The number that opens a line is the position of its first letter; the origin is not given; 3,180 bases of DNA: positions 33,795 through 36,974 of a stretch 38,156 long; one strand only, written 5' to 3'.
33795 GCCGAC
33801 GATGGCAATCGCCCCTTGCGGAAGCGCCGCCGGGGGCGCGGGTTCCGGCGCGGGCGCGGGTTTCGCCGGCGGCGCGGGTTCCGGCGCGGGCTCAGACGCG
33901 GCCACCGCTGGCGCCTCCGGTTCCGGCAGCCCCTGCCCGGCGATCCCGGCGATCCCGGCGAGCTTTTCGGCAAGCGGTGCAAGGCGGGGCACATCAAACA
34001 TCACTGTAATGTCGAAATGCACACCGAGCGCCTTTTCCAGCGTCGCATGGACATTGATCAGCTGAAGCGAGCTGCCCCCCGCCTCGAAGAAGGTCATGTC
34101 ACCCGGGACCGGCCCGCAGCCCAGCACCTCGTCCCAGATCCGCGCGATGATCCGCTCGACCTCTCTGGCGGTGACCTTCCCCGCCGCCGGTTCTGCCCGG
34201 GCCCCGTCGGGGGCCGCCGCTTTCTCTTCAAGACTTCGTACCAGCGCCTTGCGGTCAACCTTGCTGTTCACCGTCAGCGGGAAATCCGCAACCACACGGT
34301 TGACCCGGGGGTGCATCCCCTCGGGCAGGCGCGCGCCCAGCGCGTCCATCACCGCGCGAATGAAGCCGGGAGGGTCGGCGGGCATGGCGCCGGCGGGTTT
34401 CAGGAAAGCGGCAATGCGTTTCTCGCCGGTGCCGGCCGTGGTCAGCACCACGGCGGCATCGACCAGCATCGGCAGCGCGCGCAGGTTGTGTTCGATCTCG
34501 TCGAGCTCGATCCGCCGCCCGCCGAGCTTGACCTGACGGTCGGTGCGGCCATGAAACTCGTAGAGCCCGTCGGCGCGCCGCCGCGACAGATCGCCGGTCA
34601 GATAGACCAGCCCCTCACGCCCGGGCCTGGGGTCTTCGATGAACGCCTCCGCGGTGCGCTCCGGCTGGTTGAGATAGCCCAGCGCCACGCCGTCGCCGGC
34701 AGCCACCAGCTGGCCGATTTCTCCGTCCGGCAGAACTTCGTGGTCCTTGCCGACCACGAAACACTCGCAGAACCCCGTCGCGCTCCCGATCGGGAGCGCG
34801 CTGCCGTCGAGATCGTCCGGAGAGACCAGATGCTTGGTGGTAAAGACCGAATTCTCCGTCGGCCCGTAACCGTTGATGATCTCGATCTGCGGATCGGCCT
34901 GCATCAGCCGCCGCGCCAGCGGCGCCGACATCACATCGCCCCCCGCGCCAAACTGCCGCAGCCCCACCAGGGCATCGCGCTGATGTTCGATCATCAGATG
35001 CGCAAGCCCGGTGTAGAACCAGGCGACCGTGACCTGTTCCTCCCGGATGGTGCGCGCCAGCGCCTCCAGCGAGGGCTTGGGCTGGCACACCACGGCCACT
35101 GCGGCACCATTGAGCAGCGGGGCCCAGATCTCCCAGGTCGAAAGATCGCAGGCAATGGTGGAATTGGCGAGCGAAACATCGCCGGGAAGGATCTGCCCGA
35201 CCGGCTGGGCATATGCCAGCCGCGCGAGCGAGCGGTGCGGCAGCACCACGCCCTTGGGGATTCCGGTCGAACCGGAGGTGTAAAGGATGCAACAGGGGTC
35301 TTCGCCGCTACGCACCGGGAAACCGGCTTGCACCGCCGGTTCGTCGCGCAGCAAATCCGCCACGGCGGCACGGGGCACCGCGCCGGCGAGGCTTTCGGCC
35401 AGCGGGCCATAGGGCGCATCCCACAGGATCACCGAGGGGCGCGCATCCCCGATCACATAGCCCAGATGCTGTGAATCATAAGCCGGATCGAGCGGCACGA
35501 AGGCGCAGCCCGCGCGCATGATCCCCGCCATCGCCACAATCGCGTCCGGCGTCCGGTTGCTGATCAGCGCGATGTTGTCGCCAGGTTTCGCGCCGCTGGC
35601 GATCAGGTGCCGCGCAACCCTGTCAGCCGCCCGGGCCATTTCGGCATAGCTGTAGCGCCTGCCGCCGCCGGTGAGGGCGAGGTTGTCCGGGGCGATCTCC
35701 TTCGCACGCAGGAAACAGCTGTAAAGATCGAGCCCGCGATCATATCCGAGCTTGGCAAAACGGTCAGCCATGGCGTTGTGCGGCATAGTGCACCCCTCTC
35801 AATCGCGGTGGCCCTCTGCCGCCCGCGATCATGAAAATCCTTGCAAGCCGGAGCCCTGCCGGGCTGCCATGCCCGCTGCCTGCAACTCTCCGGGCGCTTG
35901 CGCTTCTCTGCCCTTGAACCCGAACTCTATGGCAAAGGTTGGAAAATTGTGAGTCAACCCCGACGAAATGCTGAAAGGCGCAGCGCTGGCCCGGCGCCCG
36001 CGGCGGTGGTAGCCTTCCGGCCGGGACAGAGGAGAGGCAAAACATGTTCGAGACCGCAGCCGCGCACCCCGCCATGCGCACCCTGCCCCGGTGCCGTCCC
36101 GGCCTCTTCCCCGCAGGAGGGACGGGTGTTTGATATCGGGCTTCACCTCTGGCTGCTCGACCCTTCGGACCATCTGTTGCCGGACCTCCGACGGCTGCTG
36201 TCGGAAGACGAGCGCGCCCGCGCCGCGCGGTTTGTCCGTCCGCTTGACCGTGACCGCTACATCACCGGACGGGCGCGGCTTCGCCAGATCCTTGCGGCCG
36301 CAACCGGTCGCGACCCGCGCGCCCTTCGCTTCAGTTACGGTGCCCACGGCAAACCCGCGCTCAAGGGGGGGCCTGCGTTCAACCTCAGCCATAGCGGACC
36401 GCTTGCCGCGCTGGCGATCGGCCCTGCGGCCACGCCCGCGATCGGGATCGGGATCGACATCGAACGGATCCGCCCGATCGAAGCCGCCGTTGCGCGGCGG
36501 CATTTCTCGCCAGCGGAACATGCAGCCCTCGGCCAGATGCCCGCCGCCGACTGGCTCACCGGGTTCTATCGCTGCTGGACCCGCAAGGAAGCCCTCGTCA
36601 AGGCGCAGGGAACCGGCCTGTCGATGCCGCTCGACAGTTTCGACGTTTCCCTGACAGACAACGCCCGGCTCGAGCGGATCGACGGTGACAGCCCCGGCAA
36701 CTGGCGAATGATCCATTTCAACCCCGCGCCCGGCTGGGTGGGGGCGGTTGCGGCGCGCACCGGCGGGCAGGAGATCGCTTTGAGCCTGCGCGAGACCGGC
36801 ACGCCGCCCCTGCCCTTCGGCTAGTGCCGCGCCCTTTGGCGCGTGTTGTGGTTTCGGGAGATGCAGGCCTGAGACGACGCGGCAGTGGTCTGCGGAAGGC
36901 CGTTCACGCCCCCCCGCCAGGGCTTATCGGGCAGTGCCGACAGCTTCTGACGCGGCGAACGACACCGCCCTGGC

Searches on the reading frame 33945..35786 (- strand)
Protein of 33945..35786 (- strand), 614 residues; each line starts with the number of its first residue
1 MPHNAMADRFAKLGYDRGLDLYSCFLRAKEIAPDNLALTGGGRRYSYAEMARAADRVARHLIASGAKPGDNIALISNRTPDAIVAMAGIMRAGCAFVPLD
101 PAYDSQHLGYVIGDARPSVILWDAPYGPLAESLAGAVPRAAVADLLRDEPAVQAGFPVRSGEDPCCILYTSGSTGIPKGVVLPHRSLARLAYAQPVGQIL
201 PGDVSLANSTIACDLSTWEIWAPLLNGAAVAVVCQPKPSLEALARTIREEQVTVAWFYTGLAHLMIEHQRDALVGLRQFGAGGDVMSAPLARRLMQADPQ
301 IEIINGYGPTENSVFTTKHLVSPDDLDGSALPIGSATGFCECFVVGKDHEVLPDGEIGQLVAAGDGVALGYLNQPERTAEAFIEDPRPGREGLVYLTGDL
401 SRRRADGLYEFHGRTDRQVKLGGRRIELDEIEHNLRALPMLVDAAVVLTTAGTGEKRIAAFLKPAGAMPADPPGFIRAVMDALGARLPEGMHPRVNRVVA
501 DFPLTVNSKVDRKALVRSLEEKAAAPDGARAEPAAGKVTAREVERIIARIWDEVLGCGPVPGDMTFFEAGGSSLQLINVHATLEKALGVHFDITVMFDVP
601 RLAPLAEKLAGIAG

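Call 20: search_solved_structures(query=window:33945-35786:-, max_evalue=1e-20, show_alignments=1)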
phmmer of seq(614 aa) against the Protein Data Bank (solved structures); distinct sequences matched with E-value up to 1e-20: 101 (the best 60 are shown).
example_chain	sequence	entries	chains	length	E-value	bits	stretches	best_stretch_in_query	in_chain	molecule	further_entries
9be3_A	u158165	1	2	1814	5.6e-137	461.3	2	22-603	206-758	Linear gramicidin synthase subunit A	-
9meh_A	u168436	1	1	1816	5.6e-137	461.3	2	22-603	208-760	Linear gramicidin synthase subunit A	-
6mfz_A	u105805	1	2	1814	5.7e-137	461.3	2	22-603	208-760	Linear gramicidin synthase subunit A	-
9be4_A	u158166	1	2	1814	2.2e-136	459.3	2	22-603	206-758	Linear gramicidin synthase subunit A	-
6mfy_A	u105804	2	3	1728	1.3e-129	437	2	22-603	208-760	Linear gramicidin synthase subunit A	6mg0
8xjz_C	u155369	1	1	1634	1.2e-92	314.8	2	32-607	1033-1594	Peptide synthetase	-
2vsq_A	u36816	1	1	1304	1e-80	275.5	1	25-607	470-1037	SURFACTIN SYNTHETASE SUBUNIT 3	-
5u89_A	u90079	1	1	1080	7.4e-78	266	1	24-609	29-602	Amino acid adenylation domain protein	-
9lcq_A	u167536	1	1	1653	3e-74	254.1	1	32-611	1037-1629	PvdL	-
9lcp_A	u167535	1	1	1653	3e-74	254.1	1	32-611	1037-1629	PvdL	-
9lco_A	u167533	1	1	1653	1.2e-73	252.1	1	32-611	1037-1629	PvdL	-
5es5_A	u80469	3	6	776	2.6e-70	241.1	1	22-604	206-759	Linear gramicidin synthetase subunit A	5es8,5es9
6p1j_A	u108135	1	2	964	4e-70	240.5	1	18-515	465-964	Txo2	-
9up2_A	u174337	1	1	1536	4.6e-70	240.3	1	32-611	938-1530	PvdL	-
6mfx_A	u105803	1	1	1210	9e-70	239.3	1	22-603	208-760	Linear gramicidin synthase subunit A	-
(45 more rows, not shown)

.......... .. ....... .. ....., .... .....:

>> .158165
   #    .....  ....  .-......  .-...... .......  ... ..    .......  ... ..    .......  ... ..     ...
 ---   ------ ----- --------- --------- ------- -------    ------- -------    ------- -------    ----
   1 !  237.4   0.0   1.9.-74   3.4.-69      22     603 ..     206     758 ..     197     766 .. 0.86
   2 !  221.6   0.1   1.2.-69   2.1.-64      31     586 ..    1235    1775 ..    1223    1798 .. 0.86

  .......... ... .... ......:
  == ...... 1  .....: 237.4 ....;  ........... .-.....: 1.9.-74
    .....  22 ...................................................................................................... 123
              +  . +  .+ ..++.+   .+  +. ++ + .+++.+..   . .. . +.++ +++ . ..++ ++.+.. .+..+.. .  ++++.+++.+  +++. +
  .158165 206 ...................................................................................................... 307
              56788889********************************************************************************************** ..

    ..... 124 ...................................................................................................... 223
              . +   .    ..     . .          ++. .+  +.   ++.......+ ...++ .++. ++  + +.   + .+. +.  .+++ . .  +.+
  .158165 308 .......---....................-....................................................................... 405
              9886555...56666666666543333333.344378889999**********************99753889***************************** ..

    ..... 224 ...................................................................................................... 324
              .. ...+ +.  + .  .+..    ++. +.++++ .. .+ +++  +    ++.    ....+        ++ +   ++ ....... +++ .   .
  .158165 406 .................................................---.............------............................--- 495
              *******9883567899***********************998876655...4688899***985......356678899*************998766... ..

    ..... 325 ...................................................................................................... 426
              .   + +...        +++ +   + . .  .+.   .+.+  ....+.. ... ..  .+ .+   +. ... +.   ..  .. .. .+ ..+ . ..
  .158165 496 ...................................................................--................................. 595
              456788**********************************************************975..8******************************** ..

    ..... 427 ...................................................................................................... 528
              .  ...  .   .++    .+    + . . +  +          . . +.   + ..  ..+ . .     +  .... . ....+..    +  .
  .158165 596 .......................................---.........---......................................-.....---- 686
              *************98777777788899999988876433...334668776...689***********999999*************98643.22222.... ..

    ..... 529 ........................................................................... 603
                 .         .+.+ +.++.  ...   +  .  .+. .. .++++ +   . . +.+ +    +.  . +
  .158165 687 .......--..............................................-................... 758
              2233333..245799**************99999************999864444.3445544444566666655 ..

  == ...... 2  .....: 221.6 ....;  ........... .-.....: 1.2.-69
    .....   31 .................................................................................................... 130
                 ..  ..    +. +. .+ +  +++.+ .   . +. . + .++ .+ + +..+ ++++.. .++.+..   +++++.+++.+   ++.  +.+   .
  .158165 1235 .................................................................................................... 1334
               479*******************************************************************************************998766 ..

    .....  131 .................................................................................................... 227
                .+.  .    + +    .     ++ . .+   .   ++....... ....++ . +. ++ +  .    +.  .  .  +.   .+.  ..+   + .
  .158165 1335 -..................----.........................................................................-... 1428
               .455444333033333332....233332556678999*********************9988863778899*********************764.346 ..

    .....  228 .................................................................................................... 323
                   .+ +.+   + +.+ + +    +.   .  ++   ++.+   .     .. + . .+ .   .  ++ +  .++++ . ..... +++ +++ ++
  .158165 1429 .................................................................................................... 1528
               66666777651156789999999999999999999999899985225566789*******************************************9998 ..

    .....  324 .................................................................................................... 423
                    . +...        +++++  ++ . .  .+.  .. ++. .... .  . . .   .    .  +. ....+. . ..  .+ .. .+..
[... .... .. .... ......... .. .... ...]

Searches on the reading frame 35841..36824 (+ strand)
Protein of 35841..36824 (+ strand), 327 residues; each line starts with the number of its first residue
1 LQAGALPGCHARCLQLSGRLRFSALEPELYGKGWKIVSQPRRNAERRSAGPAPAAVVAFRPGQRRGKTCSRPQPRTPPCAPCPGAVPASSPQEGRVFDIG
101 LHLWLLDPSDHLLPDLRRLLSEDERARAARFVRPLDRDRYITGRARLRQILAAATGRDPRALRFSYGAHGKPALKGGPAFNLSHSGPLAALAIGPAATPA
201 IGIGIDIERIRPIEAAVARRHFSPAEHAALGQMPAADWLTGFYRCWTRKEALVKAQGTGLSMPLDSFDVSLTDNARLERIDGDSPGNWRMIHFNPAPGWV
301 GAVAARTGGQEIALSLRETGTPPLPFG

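Call 7: search_protein_families(library=pfam, proteins=[window:35841-36824:+], max_evalue=0.001)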
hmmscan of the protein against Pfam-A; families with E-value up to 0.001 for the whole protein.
window:35841-36824:+ (327 aa): 2 families
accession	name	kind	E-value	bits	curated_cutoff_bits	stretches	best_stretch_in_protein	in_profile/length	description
PF01648.25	ACPS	-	2.5e-20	73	25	1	202-303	1-110/111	4'-phosphopantetheinyl transferase superfamily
PF22624.1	AASDHPPT_N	-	9.1e-08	32.7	27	1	108-192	5-96/100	4'-phosphopantetheinyl transferase, N-terminal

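Call 11: search_protein_families(library=ncbifam, proteins=[window:35841-36824:+], max_evalue=0.001)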
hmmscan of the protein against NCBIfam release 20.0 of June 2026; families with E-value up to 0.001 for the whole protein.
window:35841-36824:+ (327 aa): 5 families
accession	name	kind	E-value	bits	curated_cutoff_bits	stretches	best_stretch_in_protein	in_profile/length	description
NF042922.1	4PPT_HetI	equivalog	8.9e-37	126.6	370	1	101-308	19-227/235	4'-phosphopantetheinyl transferase HetI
NF007676.0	PRK10351.1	equivalog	2.5e-18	66.4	174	1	136-258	30-145/195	4'-phosphopantetheinyl transferase AcpT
NF047349.1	4PPT_AusB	equivalog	4.4e-11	42.6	225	1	152-270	53-162/205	aureusimine biosynthesis 4'-phosphopantetheinyl transferase AusB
TIGR00556.1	pantethn_trn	domain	8.2e-10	38.9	45.35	1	201-263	3-71/128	phosphopantetheine--protein transferase domain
NF011251.0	PRK14657.1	equivalog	0.00066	19.7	165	0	201-269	3-74/123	holo-[acyl-carrier-protein] synthase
